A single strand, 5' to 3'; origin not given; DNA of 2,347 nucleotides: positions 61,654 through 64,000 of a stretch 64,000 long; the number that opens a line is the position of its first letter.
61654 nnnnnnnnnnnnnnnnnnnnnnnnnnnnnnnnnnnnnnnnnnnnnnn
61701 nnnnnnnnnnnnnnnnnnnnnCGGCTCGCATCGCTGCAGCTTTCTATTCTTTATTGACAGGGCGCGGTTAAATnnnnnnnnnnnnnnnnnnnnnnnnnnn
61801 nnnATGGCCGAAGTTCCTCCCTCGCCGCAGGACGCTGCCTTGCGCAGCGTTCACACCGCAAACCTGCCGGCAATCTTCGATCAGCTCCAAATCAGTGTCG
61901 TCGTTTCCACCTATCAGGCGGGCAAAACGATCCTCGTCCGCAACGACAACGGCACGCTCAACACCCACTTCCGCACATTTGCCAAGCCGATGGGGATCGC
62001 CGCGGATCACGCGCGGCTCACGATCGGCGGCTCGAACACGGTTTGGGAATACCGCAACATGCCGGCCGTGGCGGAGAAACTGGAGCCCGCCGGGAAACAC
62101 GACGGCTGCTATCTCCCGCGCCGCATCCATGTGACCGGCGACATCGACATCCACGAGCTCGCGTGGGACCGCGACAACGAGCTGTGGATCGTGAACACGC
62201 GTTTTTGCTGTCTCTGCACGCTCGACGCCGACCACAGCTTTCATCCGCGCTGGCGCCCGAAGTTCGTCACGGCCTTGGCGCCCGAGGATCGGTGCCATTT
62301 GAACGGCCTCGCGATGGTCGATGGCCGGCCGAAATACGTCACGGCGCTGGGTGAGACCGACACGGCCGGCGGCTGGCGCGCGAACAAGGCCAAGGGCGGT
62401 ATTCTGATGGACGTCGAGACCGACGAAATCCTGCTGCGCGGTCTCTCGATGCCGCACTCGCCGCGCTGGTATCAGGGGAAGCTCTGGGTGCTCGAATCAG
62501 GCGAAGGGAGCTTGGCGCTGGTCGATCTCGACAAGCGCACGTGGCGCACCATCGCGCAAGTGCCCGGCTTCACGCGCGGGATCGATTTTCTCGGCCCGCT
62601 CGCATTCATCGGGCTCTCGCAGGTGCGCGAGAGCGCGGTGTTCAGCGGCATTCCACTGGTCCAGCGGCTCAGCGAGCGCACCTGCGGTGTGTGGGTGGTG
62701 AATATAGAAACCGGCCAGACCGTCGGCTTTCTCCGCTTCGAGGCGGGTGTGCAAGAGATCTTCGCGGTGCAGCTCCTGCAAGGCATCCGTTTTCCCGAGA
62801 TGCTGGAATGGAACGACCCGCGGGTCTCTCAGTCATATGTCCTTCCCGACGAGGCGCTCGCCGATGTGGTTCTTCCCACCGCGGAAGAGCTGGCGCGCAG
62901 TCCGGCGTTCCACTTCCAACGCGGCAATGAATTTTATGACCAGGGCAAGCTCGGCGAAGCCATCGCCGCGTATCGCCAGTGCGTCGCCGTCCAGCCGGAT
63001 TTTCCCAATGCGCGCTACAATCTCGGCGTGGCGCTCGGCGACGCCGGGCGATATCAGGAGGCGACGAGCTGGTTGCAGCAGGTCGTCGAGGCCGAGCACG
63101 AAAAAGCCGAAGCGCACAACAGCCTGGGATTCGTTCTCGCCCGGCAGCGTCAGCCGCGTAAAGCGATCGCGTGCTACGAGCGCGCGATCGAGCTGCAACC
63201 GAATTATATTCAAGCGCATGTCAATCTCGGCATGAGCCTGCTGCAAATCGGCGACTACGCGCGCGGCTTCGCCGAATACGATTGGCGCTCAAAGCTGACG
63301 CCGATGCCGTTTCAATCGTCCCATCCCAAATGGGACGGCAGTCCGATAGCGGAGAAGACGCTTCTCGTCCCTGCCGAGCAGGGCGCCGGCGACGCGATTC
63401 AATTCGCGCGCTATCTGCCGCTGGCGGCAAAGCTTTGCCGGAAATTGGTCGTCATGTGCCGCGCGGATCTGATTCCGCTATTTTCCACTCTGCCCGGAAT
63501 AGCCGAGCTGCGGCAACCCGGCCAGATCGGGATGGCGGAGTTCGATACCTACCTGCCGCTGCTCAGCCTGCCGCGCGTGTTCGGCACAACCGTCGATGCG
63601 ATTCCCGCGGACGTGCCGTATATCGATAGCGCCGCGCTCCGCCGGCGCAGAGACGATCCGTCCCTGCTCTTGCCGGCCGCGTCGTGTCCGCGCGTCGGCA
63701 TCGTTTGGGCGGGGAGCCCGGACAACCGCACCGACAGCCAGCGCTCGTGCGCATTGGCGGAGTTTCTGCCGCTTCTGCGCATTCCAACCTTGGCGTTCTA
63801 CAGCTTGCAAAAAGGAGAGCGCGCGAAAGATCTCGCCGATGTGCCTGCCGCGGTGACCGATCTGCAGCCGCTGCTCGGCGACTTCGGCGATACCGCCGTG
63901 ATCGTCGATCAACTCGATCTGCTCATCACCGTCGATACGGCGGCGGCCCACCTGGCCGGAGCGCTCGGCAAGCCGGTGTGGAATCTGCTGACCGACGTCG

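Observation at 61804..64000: Long ORF missing from the supplied track: TIGR03032/DUF4915-like + TPR + GT9 fusion protein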

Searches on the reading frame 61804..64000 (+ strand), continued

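Call 18: find_encoding_contigs(protein=P0111, flank=10000, max_places=2)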
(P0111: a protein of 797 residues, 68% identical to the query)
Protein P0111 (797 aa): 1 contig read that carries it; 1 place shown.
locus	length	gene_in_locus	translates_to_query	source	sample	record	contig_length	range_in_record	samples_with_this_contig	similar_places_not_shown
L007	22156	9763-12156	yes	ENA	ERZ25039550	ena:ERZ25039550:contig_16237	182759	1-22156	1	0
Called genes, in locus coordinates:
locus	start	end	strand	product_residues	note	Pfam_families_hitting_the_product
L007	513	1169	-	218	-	PF01464:SLT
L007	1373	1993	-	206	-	PF16123:HAGH_C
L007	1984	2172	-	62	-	-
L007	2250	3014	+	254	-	PF08241:Methyltransf_11 (weak)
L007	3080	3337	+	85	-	PF00075:RNase_H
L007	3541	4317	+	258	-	PF00929:RNase_T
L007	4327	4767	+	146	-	PF01957:NfeD (weak)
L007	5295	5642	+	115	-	-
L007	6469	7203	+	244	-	PF00271:Helicase_C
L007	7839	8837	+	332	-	-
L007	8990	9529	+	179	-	PF03176:MMPL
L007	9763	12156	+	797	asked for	PF16261:DUF4915, PF00515:TPR_1 (faint), PF07719:TPR_2 (faint), PF13181:TPR_8 (faint), PF13414:TPR_11, PF13432:TPR_16 (weak), PF13414:TPR_11 (weak), PF13431:TPR_17 (weak), +4 more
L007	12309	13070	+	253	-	-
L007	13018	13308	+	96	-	-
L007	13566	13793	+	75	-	PF09907:HigB_toxin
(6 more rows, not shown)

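Call 34: find_related_loci(query=window:61804-64000:+, collection=genome_contigs, flank=10000)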
Query window:61804-64000:+ (732 aa) in genome_contigs; peptide patterns used: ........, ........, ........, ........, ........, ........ (x = any residue, [..] = any of these).
149 stretches matched a pattern; 35 encode a relative of the query (tblastn E <= 1e-3); 35 distinct loci.
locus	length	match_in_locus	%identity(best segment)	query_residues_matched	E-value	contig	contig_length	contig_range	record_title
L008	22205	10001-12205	77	1-732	0e+0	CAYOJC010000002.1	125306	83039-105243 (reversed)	MAG TPA_asm: uncultured Syntrophobacteraceae bacterium isolate SRP136066_co1_407 genome assembly, contig: NODE_68_length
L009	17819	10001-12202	76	1-731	0e+0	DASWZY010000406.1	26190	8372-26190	MAG TPA_asm: Candidatus Binatia bacterium isolate SMAG_U3751 k141_2176429, whole genome shotgun sequence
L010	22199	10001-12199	77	1-730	0e+0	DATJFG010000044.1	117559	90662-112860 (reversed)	MAG TPA_asm: Verrucomicrobiia bacterium isolate SMAG_U15454 k141_134598, whole genome shotgun sequence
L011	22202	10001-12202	75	1-731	0e+0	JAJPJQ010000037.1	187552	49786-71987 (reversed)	MAG: Proteobacteria bacterium isolate Centralia_MAG_52 k107_32674149, whole genome shotgun sequence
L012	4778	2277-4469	74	1-732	0e+0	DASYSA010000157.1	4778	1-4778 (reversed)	MAG TPA_asm: Blastocatellia bacterium isolate SMAG_U4525 k141_1507972, whole genome shotgun sequence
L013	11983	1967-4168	76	1-731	0e+0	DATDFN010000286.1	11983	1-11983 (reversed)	MAG TPA_asm: Candidatus Binatia bacterium isolate SMAG_U227 k141_1132190, whole genome shotgun sequence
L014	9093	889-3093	78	1-732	0e+0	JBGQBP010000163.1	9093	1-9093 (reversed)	MAG: Candidatus Binatia bacterium isolate OBJ2_061818_110_61 k141_1834119_length_9093_cov_37.1139, whole genome shotgun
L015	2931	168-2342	71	11-732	0e+0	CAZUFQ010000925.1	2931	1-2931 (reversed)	MAG TPA_asm: uncultured Enterobacteriaceae bacterium isolate binchicken_co185_61 genome assembly, contig: NODE_95058_len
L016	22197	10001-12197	82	1-732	0e+0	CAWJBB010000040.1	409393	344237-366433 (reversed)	MAG: uncultured delta proteobacterium isolate MFD04850.bin.2.19 genome assembly, contig: contig_2847, whole genome shotg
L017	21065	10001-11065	86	5-359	0e+0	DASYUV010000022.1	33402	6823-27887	MAG TPA_asm: Candidatus Binatia bacterium isolate SMAG_U4604 k141_618766, whole genome shotgun sequence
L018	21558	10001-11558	77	12-732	0e+0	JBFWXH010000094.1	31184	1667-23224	MAG: Candidatus Binatia bacterium isolate CA_2019_TPBS_136 NODE_7445_length_31184_cov_6.212190_TPBS, whole genome shotgu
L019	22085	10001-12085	50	9-729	0e+0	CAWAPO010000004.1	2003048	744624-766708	MAG: uncultured Chloroflexia bacterium isolate MFD03804.bin.2.126 genome assembly, contig: contig_24291, whole genome sh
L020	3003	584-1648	81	5-359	0e+0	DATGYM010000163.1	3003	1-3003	MAG TPA_asm: Pyrinomonadaceae bacterium isolate SMAG_U10635 k141_101537, whole genome shotgun sequence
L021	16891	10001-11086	79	7-368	0e+0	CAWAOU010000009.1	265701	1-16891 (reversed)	MAG: uncultured Gammaproteobacteria bacterium isolate MFD03804.bin.1.279 genome assembly, contig: contig_27888, whole ge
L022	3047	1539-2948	64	1-451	0e+0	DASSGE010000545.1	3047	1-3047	MAG TPA_asm: Candidatus Binatia bacterium isolate SMAG_U1024 k141_1006436, whole genome shotgun sequence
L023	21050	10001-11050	74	8-355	2e-176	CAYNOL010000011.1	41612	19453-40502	MAG TPA_asm: uncultured Ardenticatenaceae bacterium isolate SRP193661_co1_185 genome assembly, contig: NODE_996_length_4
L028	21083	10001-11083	86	1-359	2e-140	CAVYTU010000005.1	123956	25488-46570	MAG: uncultured delta proteobacterium isolate MFD05567.bin.2.108 genome assembly, contig: contig_20124, whole genome sho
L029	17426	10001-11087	75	7-368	3e-131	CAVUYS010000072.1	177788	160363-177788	MAG: uncultured Spirochaetota bacterium isolate MFD05674.bin.2.117 genome assembly, contig: contig_47589, whole genome s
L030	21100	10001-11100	74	12-376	2e-154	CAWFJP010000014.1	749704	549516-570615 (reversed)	MAG: uncultured delta proteobacterium isolate MFD02242.bin.2.64 genome assembly, contig: contig_37615, whole genome shot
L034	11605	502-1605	39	2-362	2e-80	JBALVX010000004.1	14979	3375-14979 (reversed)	MAG: Porticoccaceae bacterium isolate 6NakV-02 NODE_731_length_14979_cov_405.237135, whole genome shotgun sequence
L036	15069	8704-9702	39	16-348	2e-75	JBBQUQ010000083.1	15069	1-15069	MAG: Bacteroidales bacterium isolate Co_metawrap_1939 Cmw_1939_k141_21591453_length_15069_cov_12.9936, whole genome shot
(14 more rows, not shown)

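Call 44: predict_structure(alignment_id=A4)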
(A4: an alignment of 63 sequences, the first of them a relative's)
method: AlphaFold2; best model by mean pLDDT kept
length: 803 residues; sequences in the alignment: 63
mean_pLDDT: 90.0   pTM: 0.61
mean pLDDT of the five models: 90.0, 88.9, 88.4, 87.9, 87.1
residues with pLDDT >= 90: 607; 70-90: 136; 50-70: 26; < 50: 34
segments of 3 or more residues with pLDDT < 50: 1-11, 278-281, 283-285, 783-795
pLDDT, mean of each block of 10 residues (from residue 1): 38 80 95 95 95 92 94 96 93 85 94 94 96 95 95 92 88 97 90 85 97 95 97 94 96 94 98 69 49 87 97 92 96 90 76 76 86 93 95 96 96 94 97 97 95 97 97 97 94 84 82 97 92 97 98 97 97 92 96 93 93 92 92 88 84 90 94 93 94 97 98 97 97 89 92 92 94 87 45 50 51
secondary structure, 60 per line:
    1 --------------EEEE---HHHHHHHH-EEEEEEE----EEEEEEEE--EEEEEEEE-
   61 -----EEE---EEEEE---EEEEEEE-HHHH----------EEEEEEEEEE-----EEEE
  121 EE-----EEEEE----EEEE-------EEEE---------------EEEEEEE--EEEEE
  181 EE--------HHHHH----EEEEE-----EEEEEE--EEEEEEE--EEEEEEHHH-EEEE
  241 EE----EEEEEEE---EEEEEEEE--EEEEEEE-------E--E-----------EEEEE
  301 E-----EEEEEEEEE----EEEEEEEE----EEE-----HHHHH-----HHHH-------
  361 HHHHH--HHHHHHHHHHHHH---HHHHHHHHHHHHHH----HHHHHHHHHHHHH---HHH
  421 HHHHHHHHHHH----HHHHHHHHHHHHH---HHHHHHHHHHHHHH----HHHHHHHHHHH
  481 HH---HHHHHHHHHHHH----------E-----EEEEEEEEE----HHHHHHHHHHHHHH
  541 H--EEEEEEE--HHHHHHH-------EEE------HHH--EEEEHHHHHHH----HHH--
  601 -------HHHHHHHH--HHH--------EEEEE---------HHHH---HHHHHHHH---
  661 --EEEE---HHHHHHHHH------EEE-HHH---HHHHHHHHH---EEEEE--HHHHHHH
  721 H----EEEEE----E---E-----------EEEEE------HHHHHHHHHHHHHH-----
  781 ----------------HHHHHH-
elements in order (helices of 4 or more, strands of 3 or more residues): E15-18 H22-29 E31-37 E42-49 E52-59 E66-68 E72-76 E80-86 H88-91 E102-111 E117-122 E128-132 E137-140 E148-151 E167-173 E176-182 H191-195 E200-204 E210-215 E218-224 E227-232 E237-242 E247-253 E257-264 E267-273 E296-301 E307-315 E320-327 E332-334 H340-344 H350-353 H361-365 H368-380 H384-397 H402-414 H418-431 H436-448 H452-465 H470-482 H486-497 E514-522 H527-541 E544-550 H553-559 E567-569 E581-584 H585-591 H608-615 E629-633 H643-646 H650-657 E663-666 H670-678 E685-687 H695-703 E707-711 H714-721 E726-730 E751-755 H762-775 H797-802
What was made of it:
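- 62902..63273 (+): Three tetratricopeptide repeats (residues ~367-490) linking the propeller to the transferase. Helical hairpins at 361-497 in the model (call 44).
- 63310..64000 (+): GT-B glycosyltransferase domain, GT9-related (residues ~503-732). It is cut before the conserved C-terminal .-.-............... segment. The model shows a Rossmann α/β pattern at 514-775 (call 44).
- On TPR repeat proteins: The model shows helical hairpins (call 44).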
